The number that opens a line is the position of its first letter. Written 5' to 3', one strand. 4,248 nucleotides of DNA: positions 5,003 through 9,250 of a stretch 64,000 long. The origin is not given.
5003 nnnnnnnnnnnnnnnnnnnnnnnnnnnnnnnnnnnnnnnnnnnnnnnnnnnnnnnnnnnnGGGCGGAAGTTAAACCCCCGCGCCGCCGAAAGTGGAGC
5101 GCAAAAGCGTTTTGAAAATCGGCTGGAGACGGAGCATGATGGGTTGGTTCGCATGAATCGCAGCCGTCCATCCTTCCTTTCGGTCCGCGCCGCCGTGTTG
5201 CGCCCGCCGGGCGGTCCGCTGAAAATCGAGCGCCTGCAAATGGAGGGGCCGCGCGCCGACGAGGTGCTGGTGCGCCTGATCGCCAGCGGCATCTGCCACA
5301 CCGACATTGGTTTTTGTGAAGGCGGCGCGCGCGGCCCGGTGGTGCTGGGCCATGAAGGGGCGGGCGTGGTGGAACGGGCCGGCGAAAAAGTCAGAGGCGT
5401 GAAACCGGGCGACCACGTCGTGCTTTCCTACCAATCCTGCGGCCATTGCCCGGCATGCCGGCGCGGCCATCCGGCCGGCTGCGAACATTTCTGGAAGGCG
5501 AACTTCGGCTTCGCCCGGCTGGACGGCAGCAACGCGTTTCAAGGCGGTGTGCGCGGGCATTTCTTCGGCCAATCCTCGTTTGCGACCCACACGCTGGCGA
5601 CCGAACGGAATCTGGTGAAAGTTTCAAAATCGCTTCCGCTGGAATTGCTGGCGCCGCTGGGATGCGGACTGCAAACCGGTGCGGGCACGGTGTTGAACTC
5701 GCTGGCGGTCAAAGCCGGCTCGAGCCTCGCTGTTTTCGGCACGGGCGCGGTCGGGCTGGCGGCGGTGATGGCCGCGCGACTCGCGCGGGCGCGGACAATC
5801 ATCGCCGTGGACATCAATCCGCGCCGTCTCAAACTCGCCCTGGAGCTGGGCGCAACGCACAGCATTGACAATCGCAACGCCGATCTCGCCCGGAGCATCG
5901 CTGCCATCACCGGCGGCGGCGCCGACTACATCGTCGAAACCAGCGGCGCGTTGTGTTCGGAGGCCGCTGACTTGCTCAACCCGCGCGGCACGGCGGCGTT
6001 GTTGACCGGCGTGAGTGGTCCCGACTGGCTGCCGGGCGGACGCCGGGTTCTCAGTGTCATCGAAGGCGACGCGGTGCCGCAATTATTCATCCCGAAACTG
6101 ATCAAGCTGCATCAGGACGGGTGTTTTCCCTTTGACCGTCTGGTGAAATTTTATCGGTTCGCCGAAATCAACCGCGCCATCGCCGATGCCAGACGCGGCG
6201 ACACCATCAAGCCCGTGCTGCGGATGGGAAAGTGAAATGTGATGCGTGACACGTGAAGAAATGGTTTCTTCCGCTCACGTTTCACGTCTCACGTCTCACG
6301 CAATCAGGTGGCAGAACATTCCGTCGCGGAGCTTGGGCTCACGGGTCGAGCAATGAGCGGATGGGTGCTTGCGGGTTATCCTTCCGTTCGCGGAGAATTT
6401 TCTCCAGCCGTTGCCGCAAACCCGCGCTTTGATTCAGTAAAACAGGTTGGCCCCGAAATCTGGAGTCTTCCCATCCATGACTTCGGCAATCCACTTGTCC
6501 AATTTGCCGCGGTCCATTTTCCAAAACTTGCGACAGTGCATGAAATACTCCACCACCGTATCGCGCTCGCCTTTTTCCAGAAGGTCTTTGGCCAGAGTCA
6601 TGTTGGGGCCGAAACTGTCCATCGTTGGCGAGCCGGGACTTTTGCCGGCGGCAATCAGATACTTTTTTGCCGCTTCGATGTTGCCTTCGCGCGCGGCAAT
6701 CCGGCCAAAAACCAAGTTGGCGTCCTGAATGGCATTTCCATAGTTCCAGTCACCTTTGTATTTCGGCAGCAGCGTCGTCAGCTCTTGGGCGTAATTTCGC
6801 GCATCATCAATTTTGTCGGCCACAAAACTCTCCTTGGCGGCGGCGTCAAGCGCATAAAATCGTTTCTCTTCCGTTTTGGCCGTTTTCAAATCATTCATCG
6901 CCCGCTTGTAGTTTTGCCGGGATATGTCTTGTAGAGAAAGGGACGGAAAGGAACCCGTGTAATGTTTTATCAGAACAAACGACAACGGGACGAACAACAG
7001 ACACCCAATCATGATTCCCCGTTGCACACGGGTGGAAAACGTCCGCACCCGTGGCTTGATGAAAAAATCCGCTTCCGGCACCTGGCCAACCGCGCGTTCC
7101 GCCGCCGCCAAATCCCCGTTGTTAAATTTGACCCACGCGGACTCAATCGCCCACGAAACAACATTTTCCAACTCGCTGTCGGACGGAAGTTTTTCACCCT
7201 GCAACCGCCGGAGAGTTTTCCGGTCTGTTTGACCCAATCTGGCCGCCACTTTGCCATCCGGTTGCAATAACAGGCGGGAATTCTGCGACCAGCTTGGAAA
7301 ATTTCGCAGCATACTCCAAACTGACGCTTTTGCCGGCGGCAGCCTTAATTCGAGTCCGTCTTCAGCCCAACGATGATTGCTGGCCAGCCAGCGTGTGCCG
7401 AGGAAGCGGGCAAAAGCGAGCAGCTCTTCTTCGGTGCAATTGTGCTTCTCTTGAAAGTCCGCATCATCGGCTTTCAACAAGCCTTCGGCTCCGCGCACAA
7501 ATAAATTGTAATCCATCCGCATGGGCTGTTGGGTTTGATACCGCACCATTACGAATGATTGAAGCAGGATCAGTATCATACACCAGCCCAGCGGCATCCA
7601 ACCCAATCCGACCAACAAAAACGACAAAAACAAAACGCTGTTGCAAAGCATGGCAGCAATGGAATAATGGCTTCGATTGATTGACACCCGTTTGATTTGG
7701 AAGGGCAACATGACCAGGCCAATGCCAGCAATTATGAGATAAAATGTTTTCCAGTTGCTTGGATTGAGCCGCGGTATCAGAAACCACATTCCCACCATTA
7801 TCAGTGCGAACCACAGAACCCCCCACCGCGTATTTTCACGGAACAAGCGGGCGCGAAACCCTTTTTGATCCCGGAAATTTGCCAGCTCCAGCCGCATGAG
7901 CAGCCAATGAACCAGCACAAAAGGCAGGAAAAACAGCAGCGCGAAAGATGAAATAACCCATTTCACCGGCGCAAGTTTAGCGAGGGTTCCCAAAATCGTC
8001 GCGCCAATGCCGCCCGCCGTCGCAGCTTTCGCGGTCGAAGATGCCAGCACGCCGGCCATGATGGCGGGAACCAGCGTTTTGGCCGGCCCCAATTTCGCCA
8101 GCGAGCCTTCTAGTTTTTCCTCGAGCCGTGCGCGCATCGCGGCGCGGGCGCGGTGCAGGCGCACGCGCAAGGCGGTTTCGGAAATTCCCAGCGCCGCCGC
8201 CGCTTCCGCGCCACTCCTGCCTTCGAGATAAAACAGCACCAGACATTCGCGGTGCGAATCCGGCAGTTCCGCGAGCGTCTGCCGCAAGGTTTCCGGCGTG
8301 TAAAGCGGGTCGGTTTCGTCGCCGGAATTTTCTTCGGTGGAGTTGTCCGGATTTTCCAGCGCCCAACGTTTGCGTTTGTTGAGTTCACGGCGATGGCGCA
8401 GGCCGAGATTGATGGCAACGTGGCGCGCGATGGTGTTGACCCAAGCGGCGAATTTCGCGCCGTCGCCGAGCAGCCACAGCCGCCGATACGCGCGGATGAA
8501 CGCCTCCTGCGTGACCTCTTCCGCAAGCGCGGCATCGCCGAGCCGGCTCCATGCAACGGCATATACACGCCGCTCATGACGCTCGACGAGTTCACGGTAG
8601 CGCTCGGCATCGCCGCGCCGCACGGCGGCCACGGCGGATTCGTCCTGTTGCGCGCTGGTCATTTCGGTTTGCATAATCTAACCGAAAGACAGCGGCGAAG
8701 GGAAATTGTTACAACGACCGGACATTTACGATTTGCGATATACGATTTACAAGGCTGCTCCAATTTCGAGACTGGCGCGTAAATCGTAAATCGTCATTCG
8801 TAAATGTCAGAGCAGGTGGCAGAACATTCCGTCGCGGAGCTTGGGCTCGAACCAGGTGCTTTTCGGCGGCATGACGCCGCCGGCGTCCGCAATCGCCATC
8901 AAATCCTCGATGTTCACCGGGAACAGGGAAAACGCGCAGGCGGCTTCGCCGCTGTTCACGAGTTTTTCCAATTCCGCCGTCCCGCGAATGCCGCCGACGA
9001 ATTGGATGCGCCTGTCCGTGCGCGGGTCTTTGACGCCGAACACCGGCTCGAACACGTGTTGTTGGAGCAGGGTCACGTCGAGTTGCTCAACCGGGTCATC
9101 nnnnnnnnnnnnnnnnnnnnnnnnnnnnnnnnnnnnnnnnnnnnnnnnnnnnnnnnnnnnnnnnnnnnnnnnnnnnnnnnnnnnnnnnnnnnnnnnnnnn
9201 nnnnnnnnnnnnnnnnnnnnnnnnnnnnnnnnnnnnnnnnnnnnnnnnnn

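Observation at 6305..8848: Perfect 36-bp direct repeat of the DUF1015 gene 3' end brackets the sigma-fusion gene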

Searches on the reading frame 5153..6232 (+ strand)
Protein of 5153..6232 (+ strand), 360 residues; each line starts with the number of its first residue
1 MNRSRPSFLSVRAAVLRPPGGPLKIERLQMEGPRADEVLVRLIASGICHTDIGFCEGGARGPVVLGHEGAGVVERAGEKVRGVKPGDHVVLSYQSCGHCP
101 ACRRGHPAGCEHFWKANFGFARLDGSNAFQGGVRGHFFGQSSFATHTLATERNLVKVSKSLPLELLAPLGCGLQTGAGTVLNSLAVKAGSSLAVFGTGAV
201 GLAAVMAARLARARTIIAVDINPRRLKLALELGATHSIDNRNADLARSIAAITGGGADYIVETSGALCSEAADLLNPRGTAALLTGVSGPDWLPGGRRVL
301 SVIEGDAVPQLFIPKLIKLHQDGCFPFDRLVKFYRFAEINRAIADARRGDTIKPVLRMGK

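Call 6: search_protein_families(library=pfam, proteins=[window:5153-6232:+], max_evalue=0.01)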
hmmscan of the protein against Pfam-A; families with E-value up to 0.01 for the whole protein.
seq(360 aa): 3 families
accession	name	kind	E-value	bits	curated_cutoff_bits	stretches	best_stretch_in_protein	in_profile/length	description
PF08240.17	ADH_N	-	4.5e-23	81.9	23.5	1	35-158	2-103/104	Alcohol dehydrogenase GroES-like domain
PF00107.32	ADH_zinc_N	-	5.9e-20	72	31.8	1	199-289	1-93/129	Zinc-binding dehydrogenase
PF16912.11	Glu_dehyd_C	-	9.8e-05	22.4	34.9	1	191-290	33-134/211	Glucose dehydrogenase C-terminus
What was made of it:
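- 5153..6235 (+): Zn-dependent alcohol dehydrogenase gene. It is a second, later insertion between hp1 and the CDF gene and is not part of the bracketed segment. Call 6 (ADH_N, ADH_zinc_N).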

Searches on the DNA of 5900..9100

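Call 51: search_rna_families(source=window, start=5900, end=9100, threshold=evalue, max_evalue=1)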
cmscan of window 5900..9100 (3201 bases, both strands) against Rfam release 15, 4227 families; matches with E-value up to 1: 1.
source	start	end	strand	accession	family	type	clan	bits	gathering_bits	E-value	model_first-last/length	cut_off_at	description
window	6843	6906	-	RF00274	SNORD57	Gene; snRNA; snoRNA; CD-box;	CL00058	20.5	47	0.74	1-72/72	no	Small nucleolar RNA SNORD57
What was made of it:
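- Tried and rejected: One weak below-threshold snoRNA match only; nothing reached a gathering score (call 51).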
